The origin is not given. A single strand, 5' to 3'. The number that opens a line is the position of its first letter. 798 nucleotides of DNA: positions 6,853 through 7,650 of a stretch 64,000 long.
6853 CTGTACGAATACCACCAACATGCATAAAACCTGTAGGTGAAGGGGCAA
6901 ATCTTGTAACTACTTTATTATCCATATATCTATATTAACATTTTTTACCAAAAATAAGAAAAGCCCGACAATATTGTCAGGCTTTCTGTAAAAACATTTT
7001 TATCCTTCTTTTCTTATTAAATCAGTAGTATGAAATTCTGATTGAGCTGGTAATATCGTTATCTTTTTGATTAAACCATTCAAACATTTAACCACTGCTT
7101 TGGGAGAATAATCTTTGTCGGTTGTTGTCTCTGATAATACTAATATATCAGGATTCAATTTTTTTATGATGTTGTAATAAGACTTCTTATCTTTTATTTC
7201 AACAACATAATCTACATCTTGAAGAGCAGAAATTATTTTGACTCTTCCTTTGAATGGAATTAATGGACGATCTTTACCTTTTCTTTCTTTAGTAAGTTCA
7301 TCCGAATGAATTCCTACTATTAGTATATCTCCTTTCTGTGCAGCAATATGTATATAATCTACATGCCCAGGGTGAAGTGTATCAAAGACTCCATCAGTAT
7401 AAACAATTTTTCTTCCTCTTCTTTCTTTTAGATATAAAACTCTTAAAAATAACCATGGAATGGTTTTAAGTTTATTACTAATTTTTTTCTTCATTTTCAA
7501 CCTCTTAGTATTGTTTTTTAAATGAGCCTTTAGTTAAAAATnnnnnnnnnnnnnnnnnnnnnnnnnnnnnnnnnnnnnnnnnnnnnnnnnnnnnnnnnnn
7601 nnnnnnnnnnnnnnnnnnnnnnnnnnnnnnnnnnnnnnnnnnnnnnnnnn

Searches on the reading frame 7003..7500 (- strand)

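Call 57: search_protein_families(library=pfam, proteins=[window:7003-7500:-], max_evalue=0.01)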
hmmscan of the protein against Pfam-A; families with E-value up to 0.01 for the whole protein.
window:7003-7500:- (166 aa): 1 family
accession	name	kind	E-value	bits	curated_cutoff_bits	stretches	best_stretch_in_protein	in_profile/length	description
PF01467.32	CTP_transf_like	-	1.4e-19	71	21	1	34-137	1-102/133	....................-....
